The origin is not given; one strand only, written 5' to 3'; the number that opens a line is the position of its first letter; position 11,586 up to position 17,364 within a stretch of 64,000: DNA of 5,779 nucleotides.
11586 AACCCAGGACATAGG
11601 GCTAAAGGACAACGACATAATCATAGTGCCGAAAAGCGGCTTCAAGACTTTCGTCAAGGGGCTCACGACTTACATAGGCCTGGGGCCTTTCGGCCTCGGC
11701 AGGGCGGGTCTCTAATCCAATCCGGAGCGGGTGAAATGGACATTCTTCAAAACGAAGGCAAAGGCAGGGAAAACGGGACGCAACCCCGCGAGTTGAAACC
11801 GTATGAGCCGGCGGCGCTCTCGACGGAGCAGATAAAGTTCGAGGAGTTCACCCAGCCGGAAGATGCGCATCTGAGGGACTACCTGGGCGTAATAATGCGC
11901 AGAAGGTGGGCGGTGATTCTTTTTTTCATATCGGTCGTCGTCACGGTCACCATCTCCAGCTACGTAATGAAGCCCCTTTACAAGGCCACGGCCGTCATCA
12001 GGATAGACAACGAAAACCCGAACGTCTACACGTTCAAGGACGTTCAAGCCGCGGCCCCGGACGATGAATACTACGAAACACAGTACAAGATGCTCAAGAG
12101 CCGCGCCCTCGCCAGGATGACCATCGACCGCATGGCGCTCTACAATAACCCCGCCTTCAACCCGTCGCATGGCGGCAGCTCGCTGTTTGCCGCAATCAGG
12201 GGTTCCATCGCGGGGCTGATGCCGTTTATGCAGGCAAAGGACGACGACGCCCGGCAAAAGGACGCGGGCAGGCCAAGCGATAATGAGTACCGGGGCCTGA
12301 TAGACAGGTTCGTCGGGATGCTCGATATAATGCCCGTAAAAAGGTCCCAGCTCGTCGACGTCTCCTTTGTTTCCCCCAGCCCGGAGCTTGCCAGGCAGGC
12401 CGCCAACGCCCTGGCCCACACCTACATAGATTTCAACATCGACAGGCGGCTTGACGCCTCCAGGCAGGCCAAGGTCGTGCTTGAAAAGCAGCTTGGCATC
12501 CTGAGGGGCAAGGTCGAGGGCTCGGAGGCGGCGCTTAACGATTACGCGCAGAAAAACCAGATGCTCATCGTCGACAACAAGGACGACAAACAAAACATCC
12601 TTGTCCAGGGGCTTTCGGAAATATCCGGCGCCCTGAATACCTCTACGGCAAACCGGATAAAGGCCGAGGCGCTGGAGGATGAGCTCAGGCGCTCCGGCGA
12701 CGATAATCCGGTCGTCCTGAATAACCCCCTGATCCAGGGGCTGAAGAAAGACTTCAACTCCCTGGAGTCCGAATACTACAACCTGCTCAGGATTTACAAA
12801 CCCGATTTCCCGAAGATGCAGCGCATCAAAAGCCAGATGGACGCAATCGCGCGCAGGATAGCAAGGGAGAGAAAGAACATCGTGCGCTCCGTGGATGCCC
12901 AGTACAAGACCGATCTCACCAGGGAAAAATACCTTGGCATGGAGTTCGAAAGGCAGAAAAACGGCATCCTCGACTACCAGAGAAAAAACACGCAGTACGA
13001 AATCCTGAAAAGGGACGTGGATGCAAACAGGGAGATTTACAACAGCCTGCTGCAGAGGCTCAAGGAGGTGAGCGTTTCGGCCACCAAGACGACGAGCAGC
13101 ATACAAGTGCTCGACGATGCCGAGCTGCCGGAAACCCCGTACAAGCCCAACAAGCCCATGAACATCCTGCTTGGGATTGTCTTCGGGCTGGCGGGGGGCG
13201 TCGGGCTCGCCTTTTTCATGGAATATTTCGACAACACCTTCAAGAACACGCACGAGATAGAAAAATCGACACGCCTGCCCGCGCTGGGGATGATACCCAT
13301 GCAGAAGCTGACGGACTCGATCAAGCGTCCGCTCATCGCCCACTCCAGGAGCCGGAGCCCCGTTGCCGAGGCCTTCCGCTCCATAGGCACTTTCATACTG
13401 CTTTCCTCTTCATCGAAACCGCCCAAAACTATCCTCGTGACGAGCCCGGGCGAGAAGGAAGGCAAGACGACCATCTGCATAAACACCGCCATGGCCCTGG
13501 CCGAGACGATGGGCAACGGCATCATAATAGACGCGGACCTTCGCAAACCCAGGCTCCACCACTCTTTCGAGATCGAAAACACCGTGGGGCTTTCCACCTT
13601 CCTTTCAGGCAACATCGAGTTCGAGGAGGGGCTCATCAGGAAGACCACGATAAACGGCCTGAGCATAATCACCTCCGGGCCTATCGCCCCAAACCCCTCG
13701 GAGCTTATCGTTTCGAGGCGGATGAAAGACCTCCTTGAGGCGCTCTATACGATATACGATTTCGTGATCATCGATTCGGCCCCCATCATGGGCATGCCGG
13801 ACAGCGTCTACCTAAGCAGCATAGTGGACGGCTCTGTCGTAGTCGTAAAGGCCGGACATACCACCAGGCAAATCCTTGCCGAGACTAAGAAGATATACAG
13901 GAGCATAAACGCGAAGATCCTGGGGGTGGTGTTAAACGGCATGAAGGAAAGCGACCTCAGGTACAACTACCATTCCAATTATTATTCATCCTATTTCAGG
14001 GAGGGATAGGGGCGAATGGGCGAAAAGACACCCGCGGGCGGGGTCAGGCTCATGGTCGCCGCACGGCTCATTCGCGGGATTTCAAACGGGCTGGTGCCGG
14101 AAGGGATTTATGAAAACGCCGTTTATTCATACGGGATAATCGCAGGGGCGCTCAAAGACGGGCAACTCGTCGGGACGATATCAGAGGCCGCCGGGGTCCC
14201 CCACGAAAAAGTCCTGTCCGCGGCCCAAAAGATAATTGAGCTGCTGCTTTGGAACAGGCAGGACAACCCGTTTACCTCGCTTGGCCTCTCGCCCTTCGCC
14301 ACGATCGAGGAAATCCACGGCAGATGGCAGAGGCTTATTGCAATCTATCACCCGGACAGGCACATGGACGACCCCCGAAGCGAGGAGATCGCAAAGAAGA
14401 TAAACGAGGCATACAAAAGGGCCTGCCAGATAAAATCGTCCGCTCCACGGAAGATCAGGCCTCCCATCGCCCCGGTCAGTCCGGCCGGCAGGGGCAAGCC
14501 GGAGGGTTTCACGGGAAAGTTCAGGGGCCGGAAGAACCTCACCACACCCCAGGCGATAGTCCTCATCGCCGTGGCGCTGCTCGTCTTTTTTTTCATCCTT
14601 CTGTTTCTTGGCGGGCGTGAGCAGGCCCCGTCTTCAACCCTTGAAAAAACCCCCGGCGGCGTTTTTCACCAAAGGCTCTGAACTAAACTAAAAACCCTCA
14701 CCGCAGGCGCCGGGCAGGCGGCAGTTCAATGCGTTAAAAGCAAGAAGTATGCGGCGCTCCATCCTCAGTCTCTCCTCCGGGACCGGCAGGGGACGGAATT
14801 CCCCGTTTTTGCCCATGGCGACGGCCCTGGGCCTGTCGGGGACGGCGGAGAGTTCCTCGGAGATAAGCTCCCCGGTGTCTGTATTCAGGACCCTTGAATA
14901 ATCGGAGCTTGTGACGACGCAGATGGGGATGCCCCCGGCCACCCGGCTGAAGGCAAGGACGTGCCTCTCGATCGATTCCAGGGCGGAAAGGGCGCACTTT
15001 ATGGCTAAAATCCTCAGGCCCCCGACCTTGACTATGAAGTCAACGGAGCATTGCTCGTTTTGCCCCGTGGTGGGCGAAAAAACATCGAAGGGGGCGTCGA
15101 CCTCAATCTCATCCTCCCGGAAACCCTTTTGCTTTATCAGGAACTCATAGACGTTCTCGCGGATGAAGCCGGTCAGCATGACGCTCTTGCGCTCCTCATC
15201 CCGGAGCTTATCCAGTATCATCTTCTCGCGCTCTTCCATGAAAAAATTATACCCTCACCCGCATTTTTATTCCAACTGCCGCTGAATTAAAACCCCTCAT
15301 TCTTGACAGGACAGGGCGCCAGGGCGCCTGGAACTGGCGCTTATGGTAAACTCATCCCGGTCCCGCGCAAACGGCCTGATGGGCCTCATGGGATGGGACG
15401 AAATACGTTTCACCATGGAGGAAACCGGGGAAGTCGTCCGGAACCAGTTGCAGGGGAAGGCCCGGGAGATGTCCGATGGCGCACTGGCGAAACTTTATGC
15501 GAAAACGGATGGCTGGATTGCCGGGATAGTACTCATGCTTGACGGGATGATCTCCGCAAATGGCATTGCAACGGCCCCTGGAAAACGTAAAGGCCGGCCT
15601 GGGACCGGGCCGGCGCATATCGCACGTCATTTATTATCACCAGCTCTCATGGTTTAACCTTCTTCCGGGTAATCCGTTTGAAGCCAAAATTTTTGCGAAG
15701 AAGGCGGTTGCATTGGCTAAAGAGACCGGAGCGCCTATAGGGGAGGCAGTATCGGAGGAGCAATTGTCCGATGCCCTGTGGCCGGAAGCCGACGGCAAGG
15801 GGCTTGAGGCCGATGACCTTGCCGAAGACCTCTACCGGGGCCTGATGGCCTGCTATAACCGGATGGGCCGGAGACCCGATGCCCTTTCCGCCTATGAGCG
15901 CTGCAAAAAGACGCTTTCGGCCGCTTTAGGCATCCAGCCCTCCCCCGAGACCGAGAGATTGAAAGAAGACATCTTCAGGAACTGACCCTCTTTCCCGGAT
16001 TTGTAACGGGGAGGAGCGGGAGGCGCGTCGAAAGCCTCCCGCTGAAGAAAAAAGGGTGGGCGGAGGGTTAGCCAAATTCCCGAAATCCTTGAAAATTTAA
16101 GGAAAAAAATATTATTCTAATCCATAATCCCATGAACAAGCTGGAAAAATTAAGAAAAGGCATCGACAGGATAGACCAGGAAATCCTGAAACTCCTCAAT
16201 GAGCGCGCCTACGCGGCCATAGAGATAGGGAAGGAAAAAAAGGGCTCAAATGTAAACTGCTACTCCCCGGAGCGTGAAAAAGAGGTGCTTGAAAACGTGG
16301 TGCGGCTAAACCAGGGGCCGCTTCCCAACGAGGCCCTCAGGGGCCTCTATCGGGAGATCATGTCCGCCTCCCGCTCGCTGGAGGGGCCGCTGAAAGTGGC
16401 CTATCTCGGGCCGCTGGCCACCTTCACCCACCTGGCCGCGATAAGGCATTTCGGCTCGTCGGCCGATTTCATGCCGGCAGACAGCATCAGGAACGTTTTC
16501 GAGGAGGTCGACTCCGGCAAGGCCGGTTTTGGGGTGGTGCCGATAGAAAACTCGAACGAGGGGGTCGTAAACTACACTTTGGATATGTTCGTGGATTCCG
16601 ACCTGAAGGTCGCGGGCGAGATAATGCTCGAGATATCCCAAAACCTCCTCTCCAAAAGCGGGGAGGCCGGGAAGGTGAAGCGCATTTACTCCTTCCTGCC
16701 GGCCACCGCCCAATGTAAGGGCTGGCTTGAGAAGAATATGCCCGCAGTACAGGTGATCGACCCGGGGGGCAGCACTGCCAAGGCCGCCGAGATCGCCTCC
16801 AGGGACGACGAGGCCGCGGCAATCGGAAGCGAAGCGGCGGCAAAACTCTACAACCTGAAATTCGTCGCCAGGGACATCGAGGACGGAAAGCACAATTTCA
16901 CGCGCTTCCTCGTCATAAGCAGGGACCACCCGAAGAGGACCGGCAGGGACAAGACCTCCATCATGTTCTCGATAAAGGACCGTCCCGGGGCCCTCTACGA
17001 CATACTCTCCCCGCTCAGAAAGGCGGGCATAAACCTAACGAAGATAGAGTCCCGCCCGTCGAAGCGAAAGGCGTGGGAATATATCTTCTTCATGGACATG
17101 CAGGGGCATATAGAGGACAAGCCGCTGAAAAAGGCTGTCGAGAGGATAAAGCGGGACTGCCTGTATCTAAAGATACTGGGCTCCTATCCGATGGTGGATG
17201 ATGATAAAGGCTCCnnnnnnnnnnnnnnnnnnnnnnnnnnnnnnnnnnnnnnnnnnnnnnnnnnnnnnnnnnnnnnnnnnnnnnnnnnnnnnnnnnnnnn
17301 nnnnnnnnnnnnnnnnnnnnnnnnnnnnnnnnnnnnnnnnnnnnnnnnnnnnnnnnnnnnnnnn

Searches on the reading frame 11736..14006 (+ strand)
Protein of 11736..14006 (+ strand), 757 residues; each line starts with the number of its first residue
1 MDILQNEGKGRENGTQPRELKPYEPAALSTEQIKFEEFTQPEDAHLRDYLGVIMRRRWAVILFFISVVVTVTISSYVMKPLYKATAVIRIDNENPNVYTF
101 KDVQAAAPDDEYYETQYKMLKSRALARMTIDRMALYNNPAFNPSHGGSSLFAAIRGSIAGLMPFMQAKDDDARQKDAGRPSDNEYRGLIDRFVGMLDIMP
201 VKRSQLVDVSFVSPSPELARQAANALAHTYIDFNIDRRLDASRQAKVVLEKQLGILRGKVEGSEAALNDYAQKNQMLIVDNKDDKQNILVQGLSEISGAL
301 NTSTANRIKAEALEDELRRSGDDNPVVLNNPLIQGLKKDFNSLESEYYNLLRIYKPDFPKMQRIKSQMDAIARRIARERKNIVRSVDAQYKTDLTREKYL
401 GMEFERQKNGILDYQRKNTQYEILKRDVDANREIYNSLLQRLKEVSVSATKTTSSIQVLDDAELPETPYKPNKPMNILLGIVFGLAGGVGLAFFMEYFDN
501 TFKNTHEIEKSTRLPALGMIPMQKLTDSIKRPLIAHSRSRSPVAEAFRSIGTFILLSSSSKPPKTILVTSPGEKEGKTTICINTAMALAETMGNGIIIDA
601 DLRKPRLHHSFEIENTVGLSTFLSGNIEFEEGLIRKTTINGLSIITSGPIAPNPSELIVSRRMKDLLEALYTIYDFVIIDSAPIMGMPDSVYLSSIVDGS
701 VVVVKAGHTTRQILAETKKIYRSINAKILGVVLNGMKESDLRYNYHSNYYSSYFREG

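Call 63: search_protein_families(library=pfam, proteins=[window:11736-14006:+], max_evalue=0.00001)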
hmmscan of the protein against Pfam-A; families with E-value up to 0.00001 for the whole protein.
window:11736-14006:+ (757 aa): 4 families
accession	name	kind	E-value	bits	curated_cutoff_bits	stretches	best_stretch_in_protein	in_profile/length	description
PF13807.11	GNVR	-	7.6e-17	61.4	27.7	1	419-494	2-79/82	G-rich domain on putative tyrosine kinase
PF02706.20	Wzz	-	3.8e-07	30.8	25.5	1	46-131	5-89/91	Chain length determinant protein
PF13614.12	AAA_31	-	6.6e-07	29.9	27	1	576-725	14-172/177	AAA domain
PF10609.15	ParA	-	6e-06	26.3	27.1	0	566-734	6-173/246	NUBPL iron-transfer P-loop NTPase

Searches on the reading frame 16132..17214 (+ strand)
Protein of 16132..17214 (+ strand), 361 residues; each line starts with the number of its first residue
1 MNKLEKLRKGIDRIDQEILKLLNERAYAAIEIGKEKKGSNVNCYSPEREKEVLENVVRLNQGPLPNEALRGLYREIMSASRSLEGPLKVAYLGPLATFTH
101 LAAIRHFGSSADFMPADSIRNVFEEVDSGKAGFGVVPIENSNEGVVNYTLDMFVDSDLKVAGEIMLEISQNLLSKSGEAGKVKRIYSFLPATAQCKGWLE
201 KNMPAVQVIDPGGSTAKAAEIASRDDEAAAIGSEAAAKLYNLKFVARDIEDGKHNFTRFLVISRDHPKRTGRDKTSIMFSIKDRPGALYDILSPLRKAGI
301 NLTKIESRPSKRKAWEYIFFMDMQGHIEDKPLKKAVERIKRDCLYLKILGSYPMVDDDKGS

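Call 63: search_protein_families(library=pfam, proteins=[window:16132-17214:+], max_evalue=0.00001)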
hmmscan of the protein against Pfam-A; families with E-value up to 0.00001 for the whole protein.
window:16132-17214:+ (361 aa): 3 families
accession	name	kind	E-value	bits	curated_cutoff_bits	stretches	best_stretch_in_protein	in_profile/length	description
PF00800.23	PDT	-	3.5e-58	196.8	25.2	1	89-265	1-179/181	Prephenate dehydratase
PF01817.26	CM_2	-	1.1e-23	83.6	27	1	7-84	1-79/80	Chorismate mutase type II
PF01842.31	ACT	-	7.5e-14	51.6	27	1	275-339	1-64/66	ACT domain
